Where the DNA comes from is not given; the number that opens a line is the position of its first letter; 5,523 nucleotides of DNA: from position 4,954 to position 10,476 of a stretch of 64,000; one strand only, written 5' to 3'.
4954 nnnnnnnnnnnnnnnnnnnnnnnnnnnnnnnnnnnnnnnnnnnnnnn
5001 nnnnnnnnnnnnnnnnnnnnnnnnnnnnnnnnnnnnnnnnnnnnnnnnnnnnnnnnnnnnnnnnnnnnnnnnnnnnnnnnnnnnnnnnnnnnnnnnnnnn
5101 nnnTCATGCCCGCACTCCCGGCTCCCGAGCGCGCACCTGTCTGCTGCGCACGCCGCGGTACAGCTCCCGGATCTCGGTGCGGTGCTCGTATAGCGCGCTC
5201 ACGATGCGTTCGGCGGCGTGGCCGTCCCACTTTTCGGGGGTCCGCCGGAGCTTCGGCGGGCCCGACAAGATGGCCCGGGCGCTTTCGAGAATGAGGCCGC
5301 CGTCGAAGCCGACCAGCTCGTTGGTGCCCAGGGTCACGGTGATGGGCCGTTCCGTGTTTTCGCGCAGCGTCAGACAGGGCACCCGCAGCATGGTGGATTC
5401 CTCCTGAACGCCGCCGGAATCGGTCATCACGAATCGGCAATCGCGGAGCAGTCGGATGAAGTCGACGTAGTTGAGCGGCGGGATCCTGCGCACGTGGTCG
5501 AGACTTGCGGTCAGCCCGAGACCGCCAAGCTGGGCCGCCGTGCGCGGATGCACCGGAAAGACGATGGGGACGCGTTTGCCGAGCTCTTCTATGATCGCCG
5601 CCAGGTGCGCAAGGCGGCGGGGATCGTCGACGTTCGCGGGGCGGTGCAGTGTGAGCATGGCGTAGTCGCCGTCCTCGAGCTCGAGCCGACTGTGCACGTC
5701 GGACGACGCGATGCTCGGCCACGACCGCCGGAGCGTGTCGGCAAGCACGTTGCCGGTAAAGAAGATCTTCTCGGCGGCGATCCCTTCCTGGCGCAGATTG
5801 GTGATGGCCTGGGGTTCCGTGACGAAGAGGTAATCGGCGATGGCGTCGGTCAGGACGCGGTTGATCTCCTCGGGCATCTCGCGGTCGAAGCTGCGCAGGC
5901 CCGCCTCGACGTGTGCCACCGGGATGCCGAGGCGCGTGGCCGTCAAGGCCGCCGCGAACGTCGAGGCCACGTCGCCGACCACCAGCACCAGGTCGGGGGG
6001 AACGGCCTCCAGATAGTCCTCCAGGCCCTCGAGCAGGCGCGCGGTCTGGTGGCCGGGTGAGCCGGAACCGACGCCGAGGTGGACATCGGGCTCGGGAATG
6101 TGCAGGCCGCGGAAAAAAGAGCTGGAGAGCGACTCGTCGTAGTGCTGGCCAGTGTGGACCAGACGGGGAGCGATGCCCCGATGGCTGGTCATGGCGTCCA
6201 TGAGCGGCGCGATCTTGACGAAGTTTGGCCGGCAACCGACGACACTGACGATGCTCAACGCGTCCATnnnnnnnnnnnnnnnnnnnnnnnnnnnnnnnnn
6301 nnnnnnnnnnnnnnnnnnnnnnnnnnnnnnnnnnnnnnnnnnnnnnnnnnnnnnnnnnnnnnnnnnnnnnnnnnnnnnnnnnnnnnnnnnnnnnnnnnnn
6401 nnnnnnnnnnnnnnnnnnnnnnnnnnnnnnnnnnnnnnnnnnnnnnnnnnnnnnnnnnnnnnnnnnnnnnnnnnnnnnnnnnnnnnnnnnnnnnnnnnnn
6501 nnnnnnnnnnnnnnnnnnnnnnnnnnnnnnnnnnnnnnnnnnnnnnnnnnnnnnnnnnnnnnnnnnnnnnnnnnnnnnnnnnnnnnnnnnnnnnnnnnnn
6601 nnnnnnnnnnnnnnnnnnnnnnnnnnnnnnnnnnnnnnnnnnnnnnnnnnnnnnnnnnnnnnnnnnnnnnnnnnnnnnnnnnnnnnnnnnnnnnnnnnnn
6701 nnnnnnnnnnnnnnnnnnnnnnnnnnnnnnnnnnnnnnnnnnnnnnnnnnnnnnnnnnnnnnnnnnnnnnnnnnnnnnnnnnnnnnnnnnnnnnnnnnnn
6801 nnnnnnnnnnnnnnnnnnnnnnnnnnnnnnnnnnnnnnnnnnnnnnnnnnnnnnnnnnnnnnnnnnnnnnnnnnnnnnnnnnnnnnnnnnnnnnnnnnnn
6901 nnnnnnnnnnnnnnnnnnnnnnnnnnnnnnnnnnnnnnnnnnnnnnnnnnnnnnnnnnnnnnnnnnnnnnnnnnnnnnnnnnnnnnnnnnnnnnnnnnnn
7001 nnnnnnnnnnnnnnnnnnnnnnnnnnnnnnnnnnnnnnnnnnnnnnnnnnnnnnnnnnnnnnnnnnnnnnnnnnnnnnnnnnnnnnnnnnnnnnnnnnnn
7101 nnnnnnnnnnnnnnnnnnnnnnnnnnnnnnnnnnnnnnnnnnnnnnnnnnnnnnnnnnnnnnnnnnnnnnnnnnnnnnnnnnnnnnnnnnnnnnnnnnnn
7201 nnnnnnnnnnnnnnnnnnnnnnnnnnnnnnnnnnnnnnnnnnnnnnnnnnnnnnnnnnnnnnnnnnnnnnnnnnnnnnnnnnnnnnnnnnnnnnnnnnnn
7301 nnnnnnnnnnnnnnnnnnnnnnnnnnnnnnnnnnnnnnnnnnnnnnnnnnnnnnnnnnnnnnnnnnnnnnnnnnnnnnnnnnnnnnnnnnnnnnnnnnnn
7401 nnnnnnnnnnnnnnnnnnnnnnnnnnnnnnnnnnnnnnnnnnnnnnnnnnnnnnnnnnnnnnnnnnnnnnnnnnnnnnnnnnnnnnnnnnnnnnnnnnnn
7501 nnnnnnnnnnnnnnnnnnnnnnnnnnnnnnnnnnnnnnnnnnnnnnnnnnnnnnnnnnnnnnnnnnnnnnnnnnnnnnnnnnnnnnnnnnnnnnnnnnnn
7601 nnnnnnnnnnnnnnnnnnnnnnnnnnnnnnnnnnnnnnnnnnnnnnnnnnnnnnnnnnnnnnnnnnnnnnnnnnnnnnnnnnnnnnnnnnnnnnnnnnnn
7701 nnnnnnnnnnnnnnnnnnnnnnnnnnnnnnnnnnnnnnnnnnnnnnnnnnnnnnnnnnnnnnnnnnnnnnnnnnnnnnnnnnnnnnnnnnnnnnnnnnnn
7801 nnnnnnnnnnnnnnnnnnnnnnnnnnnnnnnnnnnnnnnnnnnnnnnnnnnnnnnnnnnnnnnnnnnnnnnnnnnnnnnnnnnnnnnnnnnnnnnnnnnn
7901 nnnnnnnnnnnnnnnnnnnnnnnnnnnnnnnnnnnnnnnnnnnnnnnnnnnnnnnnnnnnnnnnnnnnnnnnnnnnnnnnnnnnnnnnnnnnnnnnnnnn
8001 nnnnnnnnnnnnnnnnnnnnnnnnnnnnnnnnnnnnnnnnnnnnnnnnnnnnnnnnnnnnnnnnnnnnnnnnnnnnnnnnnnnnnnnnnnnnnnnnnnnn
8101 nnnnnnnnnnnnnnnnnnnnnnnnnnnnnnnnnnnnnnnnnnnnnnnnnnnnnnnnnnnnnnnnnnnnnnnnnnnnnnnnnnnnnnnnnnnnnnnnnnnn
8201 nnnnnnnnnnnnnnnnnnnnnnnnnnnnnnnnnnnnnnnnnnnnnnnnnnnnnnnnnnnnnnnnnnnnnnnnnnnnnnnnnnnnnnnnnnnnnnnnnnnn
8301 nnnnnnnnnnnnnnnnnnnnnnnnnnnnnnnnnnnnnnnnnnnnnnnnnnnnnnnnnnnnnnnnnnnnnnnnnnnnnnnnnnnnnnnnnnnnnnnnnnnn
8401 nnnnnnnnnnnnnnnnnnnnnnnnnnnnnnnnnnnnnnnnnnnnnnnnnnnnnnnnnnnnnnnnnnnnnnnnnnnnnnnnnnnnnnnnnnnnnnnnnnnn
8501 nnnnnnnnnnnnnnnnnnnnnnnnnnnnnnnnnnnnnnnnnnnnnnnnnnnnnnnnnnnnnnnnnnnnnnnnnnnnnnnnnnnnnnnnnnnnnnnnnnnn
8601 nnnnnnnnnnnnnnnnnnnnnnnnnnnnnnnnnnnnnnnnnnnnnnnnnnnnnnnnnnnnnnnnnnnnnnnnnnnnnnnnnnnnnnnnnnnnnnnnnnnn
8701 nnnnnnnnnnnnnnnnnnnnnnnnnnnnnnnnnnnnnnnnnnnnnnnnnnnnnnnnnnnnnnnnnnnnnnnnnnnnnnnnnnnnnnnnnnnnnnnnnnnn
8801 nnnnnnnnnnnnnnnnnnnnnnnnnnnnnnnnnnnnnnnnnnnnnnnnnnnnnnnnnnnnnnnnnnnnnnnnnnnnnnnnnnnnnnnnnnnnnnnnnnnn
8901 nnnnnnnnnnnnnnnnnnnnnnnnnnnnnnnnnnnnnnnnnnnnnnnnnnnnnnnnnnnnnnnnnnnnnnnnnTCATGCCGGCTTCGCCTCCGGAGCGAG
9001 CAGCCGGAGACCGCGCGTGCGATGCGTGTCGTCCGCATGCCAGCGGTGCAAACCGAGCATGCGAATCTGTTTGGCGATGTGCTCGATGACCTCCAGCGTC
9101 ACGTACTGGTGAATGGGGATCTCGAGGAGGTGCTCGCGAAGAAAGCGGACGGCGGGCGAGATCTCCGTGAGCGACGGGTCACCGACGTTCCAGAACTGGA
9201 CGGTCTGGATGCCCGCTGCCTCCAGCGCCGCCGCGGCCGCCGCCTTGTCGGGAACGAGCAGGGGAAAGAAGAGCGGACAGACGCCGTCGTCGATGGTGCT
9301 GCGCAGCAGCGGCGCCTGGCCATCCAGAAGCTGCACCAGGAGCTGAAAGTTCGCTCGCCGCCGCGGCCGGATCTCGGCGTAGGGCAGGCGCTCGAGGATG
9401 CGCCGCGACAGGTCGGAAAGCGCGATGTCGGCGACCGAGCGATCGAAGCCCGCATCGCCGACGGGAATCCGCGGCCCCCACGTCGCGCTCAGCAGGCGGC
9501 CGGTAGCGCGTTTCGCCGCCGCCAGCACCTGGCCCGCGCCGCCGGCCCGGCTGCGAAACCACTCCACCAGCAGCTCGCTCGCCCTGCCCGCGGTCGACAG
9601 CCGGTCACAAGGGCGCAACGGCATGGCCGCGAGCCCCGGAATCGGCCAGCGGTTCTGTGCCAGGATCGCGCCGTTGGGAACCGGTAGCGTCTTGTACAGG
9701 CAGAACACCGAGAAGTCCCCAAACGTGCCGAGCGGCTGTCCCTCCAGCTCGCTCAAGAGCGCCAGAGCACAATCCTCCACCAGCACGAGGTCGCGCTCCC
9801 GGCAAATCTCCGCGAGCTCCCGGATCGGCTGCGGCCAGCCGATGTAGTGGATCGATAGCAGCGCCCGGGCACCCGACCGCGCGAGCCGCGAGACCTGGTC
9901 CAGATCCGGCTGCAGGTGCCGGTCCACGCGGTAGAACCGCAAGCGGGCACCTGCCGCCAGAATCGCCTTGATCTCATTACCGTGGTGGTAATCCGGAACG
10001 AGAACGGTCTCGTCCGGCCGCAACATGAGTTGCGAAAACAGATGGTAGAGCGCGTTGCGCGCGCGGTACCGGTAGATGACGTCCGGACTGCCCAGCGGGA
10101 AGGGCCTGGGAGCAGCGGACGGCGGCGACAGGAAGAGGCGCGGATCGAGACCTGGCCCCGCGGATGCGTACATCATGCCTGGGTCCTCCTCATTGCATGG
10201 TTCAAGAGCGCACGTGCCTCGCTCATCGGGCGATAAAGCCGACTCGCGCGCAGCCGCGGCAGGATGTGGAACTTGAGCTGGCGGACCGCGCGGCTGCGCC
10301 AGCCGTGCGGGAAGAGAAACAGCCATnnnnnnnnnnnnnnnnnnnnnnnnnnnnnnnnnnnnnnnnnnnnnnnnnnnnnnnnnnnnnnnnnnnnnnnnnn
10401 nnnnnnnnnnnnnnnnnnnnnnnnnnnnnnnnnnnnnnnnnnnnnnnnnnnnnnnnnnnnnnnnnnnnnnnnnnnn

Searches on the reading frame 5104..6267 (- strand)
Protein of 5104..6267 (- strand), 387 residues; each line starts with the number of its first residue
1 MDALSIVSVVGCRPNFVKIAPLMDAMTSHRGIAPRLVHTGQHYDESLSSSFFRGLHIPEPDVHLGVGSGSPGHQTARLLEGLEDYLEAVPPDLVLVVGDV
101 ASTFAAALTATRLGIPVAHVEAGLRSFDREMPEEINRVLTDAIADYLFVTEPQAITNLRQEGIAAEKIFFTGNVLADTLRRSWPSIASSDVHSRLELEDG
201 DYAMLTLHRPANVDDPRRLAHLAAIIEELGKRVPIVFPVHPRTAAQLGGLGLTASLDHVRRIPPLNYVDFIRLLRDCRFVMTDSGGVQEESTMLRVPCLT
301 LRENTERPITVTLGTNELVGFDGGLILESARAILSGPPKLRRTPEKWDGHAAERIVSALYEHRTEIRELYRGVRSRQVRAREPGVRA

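Call 61: search_protein_families(library=pfam, proteins=[window:5104-6267:-], max_evalue=0.00001)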
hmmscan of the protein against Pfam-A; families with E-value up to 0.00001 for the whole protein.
window:5104-6267:- (387 aa): 1 family
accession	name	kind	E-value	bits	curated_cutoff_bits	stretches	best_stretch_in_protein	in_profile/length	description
PF02350.25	Epimerase_2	-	6.2e-102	341.4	30.6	1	26-359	3-346/347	UDP-N-acetylglucosamine 2-epimerase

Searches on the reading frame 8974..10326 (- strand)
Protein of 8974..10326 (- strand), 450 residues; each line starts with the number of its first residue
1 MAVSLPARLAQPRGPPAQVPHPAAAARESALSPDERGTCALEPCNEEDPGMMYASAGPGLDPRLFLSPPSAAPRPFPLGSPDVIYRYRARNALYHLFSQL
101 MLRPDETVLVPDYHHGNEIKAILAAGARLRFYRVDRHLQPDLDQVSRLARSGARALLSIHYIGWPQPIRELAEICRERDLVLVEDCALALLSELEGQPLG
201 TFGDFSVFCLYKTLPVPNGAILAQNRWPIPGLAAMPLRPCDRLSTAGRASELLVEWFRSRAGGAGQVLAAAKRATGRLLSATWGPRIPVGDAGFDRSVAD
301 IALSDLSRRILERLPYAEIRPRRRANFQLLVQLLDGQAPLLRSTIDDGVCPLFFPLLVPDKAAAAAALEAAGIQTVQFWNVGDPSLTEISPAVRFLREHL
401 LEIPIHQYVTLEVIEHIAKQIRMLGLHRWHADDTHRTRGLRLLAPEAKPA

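Call 5: search_protein_families(library=ncbifam, proteins=[window:8974-10326:-], max_evalue=0.00001)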
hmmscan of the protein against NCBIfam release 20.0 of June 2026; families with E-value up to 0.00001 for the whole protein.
window:8974-10326:- (450 aa): 7 families
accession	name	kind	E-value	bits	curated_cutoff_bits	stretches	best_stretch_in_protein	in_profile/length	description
NF008687.0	PRK11706.1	equivalog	1.3e-14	53.8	375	1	102-214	68-181/375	dTDP-4-amino-4,6-dideoxygalactose transaminase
TIGR04181.1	NHT_00031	hypoth_equivalog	1.1e-09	37.7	420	1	147-209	129-191/359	LegC family aminotransferase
NF011936.0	PRK15407.1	equivalog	9.7e-09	34.4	423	1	142-212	151-221/440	lipopolysaccharide biosynthesis protein RfbH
TIGR02379.1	ECA_wecE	subfamily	1.5e-08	33.8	434.85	1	103-215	69-182/376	dTDP-4-amino-4,6-dideoxy-D-glucose transaminase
TIGR03588.1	PseC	equivalog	1.6e-08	33.9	423.5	1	89-211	54-183/380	UDP-4-amino-4,6-dideoxy-N-acetyl-beta-L-altrosamine transaminase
TIGR04427.1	PLP_DesI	equivalog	3.6e-07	29.6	650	1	141-214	127-200/390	dTDP-4-dehydro-6-deoxyglucose aminotransferase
NF008658.2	PRK11658.1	equivalog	1.9e-06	26.8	631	1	93-222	61-192/379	UDP-4-amino-4-deoxy-L-arabinose aminotransferase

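Call 6: search_protein_families(library=pfam, proteins=[window:8974-10326:-], max_evalue=0.00001)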
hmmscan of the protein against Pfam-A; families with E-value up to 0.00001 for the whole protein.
window:8974-10326:- (450 aa): 1 family
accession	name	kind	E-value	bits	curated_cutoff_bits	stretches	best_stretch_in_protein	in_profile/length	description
PF01041.23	DegT_DnrJ_EryC1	-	6e-16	59.1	19.8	1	92-213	51-173/360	DegT/DnrJ/EryC1/StrS aminotransferase family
